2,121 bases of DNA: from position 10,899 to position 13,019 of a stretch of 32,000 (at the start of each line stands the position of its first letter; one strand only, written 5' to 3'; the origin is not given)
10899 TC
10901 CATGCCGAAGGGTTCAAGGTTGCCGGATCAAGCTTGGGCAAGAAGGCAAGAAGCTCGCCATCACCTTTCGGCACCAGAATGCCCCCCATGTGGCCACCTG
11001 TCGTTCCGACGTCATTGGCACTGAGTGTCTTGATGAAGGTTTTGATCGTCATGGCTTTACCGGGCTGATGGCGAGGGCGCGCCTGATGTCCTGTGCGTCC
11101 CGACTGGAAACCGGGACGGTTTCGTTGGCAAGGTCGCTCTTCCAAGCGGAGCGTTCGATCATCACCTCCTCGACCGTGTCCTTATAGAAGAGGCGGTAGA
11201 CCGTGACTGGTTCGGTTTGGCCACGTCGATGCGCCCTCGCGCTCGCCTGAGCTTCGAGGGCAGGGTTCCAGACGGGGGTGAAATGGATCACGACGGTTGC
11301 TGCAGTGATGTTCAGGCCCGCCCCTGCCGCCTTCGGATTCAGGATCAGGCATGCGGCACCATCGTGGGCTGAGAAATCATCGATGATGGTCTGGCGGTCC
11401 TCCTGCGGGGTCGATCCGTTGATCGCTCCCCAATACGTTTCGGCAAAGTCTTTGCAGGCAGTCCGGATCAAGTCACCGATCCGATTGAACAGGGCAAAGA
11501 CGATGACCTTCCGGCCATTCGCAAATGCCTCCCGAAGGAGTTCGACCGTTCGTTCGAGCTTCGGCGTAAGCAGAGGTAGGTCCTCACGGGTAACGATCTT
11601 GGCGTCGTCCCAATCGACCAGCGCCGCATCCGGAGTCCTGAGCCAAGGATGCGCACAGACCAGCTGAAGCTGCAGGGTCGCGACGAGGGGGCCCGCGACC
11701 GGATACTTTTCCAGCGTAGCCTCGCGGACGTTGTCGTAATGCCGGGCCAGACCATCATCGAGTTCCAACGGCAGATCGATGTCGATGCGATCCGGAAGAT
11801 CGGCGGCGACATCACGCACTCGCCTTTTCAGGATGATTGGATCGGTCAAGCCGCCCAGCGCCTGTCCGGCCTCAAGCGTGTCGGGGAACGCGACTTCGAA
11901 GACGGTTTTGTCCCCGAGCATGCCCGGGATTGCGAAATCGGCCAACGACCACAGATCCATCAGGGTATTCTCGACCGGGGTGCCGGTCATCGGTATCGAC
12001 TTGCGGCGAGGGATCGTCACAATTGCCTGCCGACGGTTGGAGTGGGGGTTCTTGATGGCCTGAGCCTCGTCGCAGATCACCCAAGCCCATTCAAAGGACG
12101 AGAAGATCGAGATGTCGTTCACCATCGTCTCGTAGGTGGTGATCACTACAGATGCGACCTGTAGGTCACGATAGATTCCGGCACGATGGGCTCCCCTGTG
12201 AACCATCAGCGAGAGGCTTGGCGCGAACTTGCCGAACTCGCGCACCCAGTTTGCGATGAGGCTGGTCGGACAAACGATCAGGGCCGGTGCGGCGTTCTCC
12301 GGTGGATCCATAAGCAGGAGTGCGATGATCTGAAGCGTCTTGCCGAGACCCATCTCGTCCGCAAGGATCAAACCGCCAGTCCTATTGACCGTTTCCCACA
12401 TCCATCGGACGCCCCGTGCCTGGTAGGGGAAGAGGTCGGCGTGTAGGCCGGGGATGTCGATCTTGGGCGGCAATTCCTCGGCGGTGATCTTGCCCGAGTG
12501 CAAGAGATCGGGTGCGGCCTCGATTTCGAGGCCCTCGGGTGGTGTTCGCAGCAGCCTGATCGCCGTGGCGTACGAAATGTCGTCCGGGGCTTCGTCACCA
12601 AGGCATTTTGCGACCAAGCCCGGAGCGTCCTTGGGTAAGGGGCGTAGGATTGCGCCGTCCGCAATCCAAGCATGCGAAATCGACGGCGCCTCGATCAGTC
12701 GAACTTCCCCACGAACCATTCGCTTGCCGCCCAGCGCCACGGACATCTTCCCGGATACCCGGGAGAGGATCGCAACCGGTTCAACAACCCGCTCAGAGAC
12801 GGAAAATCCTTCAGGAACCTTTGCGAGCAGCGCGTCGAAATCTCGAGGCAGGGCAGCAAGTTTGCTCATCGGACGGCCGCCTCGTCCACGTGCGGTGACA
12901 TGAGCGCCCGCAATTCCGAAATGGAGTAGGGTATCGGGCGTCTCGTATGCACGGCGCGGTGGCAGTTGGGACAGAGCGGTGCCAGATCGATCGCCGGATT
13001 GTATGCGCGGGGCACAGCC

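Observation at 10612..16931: Six-gene, translationally coupled operon (m5C MTase, Vsr, MORC-like GHKL ATPase, HNH, SNF2, EcoRII-N-like reader): candidate undescribed ATP-dependent restriction system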

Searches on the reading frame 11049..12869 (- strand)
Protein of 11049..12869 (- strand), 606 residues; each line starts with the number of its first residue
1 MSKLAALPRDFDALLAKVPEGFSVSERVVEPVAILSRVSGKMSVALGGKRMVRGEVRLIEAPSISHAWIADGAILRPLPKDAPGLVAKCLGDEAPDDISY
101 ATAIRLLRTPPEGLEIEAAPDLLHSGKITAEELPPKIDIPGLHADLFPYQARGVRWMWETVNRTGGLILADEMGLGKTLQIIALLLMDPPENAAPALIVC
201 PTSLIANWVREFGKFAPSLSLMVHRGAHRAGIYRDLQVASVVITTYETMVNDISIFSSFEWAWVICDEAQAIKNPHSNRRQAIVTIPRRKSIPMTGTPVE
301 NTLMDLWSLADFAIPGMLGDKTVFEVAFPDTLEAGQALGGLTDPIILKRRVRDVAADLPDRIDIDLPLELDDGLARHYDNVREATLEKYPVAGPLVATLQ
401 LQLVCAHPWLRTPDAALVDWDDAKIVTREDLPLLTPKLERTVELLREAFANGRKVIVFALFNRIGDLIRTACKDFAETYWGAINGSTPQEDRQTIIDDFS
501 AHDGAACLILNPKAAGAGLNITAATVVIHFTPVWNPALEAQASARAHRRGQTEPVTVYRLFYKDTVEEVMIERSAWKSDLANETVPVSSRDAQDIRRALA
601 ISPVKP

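Call 3: search_protein_families(library=pfam, proteins=[window:11049-12869:-], max_evalue=0.01)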
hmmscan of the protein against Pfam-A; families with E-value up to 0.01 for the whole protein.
window:11049-12869:- (606 aa): 4 families
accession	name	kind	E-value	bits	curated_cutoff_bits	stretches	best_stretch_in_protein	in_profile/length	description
PF00176.29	SNF2-rel_dom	-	6.4e-56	190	24.9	1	149-383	1-255/290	SNF2-related domain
PF00271.37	Helicase_C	-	1.4e-16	61.2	23.5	1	439-550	4-110/110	Helicase conserved C-terminal domain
PF04851.21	ResIII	-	7e-06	26.5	22.5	1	145-299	3-163/164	Type III restriction enzyme, res subunit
PF16203.11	ERCC3_RAD25_C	-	0.00092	19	27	1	406-566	13-173/248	ERCC3/RAD25/XPB C-terminal helicase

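Call 4: search_protein_families(library=padloc, proteins=[window:11049-12869:-], max_evalue=0.01)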
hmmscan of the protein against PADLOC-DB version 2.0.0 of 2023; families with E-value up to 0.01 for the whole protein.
window:11049-12869:- (606 aa): 37 families (the best 25 are shown)
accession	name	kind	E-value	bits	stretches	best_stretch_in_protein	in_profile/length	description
PDLC00633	ZorD1|ZorD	-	1.2e-107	359.1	1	141-592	439-891/908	"SWI2/SNF2 helicase, Mrr-like nuclease"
PDLC00631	ZorD1|ZorD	-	5e-86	287.4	1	145-558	441-877/1071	"SWI2/SNF2 helicase, Mrr-like nuclease"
PDLC00632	ZorD1|ZorD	-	1.7e-84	282.6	2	238-559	715-1050/1101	"SWI2/SNF2 helicase, Mrr-like nuclease"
PDLC02849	DpdE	-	4.1e-84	281.3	1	111-583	365-831/857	DpdE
PDLC00629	ZorD1|ZorD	-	4e-82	274.6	1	141-558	478-922/1012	"SWI2/SNF2 helicase, Mrr-like nuclease"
PDLC02842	DpdE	-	2.2e-80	268.7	1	140-584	695-1150/1176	DpdE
PDLC00634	ZorD1|ZorD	-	4.6e-72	241.2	1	137-558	485-934/1208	"SWI2/SNF2 helicase, Mrr-like nuclease"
PDLC02850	DpdE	-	9.1e-72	240.4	1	103-577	763-1234/1282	DpdE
PDLC02845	DpdE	-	1.6e-68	229.6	1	142-583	840-1271/1293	DpdE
PDLC00628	ZorD1|ZorD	-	2.3e-65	219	1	141-561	508-943/1171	"SWI2/SNF2 helicase, Mrr-like nuclease"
PDLC02851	DpdE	-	7.5e-57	190.9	1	135-585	587-1035/1055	DpdE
PDLC00627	ZorD1|ZorD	-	7.7e-54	181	3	395-558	792-958/1006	"SWI2/SNF2 helicase, Mrr-like nuclease"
PDLC02854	DpdE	-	5.3e-53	178.1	2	239-565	702-1038/1083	DpdE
PDLC02852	DpdE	-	1.5e-50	170.1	2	437-592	712-864/905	DpdE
PDLC02848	DpdE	-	4.7e-44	148.6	1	103-471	315-682/856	DpdE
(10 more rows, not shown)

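Call 11: search_protein_families(library=ncbifam, proteins=[window:11049-12869:-], max_evalue=0.01)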
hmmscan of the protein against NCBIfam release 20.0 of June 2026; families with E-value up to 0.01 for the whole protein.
window:11049-12869:- (606 aa): 9 families
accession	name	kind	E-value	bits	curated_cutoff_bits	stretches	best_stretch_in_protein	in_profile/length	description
NF058637.1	helic_SCO1167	equivalog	7.6e-89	298.9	1200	1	128-584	451-909/932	SCO1167/SCO6262 family helicase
NF053675.1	pilus_reg_Snf2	equivalog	3.4e-72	243.9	1100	2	142-372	581-804/1029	pilus expression-regulating Snf2 family helicase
NF041790.1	anti-phage_ZorD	equivalog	1.3e-69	235.3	1500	2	239-559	704-1034/1035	type I Zorya anti-phage system protein ZorD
NF038318.1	DISARM_DrmD_b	equivalog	2.1e-24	85.7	950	2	163-355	46-246/868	DISARM system SNF2-like helicase DrmD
NF042964.1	phospholipD_antiphage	equivalog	1.1e-13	50.5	1100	2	145-212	228-297/895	phospholipase D-like domain-containing anti-phage protein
NF038317.1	DISARM_DrmD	equivalog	2.9e-11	42.4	610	2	446-573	500-638/1021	DISARM system SNF2-like helicase DrmD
NF041062.1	DpdE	equivalog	1e-09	36.9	500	2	168-213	174-220/1048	protein DpdE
NF003426.0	PRK04914.1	equivalog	2.7e-05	22.6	576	1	167-273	173-286/959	RNA polymerase-associated protein RapA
NF058636.1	helic_sll1366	equivalog_domain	0.001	17.9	550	1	139-177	551-589/589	sll1366 family intein-prone helicase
